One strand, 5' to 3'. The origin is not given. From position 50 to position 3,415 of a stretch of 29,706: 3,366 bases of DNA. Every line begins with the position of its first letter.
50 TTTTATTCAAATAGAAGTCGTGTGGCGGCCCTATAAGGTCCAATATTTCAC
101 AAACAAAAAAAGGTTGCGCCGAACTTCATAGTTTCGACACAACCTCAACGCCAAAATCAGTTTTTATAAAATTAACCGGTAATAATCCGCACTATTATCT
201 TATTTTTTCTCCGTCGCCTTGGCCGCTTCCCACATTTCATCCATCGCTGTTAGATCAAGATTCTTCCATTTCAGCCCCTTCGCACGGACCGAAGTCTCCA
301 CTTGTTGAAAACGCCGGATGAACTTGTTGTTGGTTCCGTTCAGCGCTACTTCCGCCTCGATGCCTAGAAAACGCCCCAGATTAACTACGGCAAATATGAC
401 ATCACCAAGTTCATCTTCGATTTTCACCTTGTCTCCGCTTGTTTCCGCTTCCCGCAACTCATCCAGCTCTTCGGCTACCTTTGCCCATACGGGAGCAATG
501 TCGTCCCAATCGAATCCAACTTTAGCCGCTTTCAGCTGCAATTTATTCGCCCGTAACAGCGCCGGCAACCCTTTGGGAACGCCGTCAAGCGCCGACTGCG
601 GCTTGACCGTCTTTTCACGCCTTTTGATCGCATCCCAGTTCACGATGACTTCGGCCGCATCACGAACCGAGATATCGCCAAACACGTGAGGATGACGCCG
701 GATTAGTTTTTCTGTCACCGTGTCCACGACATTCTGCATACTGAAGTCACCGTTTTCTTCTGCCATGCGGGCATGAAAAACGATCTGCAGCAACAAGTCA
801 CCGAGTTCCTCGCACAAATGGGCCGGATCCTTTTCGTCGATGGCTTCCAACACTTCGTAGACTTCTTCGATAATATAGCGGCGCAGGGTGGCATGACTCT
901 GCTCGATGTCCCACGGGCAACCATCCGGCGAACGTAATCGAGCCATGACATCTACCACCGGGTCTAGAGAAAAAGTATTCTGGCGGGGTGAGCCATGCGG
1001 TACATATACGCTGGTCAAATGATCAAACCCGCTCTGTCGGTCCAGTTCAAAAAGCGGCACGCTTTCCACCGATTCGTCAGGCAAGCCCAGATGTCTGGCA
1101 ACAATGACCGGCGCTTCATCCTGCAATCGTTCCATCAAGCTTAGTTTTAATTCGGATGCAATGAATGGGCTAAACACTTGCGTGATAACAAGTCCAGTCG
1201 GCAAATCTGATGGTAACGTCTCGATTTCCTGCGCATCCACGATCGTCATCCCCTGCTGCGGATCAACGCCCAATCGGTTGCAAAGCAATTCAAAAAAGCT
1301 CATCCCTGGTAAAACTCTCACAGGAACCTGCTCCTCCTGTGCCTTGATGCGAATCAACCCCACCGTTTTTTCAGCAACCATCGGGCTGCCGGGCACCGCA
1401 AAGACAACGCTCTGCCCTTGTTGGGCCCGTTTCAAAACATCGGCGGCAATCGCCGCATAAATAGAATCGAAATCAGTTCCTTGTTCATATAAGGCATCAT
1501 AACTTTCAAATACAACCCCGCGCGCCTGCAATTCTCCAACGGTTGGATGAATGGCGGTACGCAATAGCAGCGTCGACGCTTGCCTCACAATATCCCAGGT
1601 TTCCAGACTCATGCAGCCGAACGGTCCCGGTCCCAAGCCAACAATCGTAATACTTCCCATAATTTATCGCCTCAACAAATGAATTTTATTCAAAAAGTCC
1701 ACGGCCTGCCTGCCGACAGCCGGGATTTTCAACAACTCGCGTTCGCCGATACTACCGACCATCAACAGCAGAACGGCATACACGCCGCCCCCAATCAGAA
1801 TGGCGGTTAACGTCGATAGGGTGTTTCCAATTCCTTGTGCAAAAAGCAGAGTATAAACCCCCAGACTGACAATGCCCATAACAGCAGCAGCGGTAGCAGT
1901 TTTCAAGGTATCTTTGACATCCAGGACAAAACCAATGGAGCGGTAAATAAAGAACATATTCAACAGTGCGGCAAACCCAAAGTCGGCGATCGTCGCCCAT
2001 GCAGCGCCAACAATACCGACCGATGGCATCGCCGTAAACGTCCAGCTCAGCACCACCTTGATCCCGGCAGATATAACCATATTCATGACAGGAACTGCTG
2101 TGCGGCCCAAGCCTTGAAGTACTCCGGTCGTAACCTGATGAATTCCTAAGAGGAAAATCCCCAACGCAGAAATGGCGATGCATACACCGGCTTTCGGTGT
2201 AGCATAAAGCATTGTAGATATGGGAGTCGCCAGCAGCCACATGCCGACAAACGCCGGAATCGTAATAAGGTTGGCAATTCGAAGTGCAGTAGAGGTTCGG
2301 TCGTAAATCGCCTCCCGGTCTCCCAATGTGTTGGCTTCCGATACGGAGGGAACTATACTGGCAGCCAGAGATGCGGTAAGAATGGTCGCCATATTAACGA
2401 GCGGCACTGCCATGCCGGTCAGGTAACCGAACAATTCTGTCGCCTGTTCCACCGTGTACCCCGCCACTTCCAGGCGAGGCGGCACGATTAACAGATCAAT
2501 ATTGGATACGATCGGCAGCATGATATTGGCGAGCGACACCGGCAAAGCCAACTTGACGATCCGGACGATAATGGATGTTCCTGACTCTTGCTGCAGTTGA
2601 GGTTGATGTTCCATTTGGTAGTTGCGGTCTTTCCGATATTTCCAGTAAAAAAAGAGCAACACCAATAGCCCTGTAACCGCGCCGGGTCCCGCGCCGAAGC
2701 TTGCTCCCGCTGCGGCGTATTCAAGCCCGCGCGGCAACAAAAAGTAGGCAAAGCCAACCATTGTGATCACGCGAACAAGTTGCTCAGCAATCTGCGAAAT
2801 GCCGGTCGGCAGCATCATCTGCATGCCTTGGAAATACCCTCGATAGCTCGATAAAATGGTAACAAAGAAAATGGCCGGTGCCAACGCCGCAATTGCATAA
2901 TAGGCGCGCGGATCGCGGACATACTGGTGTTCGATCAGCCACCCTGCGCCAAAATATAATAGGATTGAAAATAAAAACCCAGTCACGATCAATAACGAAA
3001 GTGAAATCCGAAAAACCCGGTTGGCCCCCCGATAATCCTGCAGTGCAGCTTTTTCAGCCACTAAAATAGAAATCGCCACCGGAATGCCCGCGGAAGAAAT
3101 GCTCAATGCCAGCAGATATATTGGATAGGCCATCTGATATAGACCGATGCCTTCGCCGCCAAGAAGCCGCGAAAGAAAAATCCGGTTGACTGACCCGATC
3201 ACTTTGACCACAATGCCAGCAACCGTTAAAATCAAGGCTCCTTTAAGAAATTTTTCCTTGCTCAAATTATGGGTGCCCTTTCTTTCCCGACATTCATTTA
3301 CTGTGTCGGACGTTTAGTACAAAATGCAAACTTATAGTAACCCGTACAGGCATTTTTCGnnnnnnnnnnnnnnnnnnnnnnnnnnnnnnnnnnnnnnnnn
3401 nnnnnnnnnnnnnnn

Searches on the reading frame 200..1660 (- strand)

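Call 5: search_protein_families(library=pfam, proteins=[window:200-1660:-], max_evalue=0.01)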
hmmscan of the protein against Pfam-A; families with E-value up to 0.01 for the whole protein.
window:200-1660:- (486 aa): 4 families
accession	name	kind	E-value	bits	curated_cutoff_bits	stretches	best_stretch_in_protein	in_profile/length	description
PF03819.22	MazG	-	1.2e-40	138.1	22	2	254-327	1-74/74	MazG nucleotide pyrophosphohydrolase domain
PF00590.25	TP_methylase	-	4.6e-23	82.7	27.8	1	4-206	2-211/212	Tetrapyrrole (Corrin/Porphyrin) Methylases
PF01503.22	PRA-PH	-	8e-11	42.6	21.3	2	392-437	31-76/86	Phosphoribosyl-ATP pyrophosphohydrolase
PF12643.12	MazG-like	-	0.00022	21.8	27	0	398-441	18-60/85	MazG-like family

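Call 6: search_protein_families(library=ncbifam, proteins=[window:200-1660:-], max_evalue=0.01)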
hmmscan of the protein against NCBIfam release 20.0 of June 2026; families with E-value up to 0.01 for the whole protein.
window:200-1660:- (486 aa): 15 families
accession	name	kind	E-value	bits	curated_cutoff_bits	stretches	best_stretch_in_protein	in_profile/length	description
NF052436.1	YabN_Meth_PPase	exception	1.2e-189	631.3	525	1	4-481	1-485/486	bifunctional methyltransferase/pyrophosphohydrolase YabN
NF007113.1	PRK09562.1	equivalog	5.8e-102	340.6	208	1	232-482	2-250/251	nucleoside triphosphate pyrophosphohydrolase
TIGR00444.1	mazG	subfamily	4.2e-98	327.9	148.3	1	238-481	1-248/248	MazG family protein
NF008986.0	PRK12333.1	equivalog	2.1e-57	194.4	292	1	235-449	4-197/204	nucleoside triphosphate pyrophosphohydrolase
NF008991.0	PRK12334.2-3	equivalog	1.4e-54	186.2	696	2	234-386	138-290/454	nucleoside triphosphate pyrophosphohydrolase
NF008990.0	PRK12334.2-2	equivalog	2.4e-50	172.2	884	1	235-384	147-296/436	nucleoside triphosphate pyrophosphohydrolase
NF008989.0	PRK12334.2-1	equivalog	1.5e-47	162.2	494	1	216-458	99-324/328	nucleoside triphosphate pyrophosphohydrolase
NF008988.0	PRK12334.1-4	equivalog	3.6e-47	160.8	501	1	235-385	136-284/335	nucleoside triphosphate pyrophosphohydrolase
NF008987.0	PRK12334.1-1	equivalog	2.6e-32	112.3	375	1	235-389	90-242/326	nucleoside triphosphate pyrophosphohydrolase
TIGR03188.1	histidine_hisI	equivalog_domain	3.2e-06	27.3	42.7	0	391-434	32-75/84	phosphoribosyl-ATP diphosphatase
TIGR01467.1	cobI_cbiL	equivalog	0.00022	20.7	163.25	1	4-130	3-137/230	precorrin-2 C(20)-methyltransferase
TIGR02467.1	CbiE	equivalog_domain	0.00035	20.1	92.9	1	7-211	2-196/204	precorrin-6y C5,15-methyltransferase (decarboxylating) subunit CbiE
NF004455.0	PRK05787.1-3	equivalog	0.001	18.7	258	1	4-221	3-217/221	cobalt-precorrin-7 (C(5))-methyltransferase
TIGR01466.1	cobJ_cbiH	equivalog_domain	0.0019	17.8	246.35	0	4-131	1-119/239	precorrin-3B C(17)-methyltransferase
NF004648.0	PRK05991.1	equivalog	0.0093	15.5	391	0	2-47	3-45/254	precorrin-3B C(17)-methyltransferase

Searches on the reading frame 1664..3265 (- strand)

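Call 5: search_protein_families(library=pfam, proteins=[window:1664-3265:-], max_evalue=0.01)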
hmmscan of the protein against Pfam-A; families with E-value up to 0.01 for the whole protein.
window:1664-3265:- (533 aa): 3 families
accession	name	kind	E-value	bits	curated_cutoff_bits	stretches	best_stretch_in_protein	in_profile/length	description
PF01943.22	Polysacc_synt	-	3.8e-31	109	28.2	2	7-259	2-230/274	Polysaccharide biosynthesis protein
PF03023.19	MurJ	-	2.6e-11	43.2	27.4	1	294-474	247-436/451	Lipid II flippase MurJ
PF01554.23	MatE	-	1.4e-10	41.6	24.9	2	284-409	32-161/161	MatE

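Call 6: search_protein_families(library=ncbifam, proteins=[window:1664-3265:-], max_evalue=0.01)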
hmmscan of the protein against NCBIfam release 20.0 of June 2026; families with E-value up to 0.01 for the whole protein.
window:1664-3265:- (533 aa): 3 families
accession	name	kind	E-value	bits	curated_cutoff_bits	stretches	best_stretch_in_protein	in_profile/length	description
TIGR02900.1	spore_V_B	equivalog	8e-104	348.1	372.3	1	6-499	1-488/488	stage V sporulation protein B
TIGR00797.1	matE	subfamily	5.2e-12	45.4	147.4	2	288-469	36-220/396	MATE family efflux transporter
TIGR01695.1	murJ_mviN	equivalog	2e-08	33.5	235.55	1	7-503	3-496/506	murein biosynthesis integral membrane protein MurJ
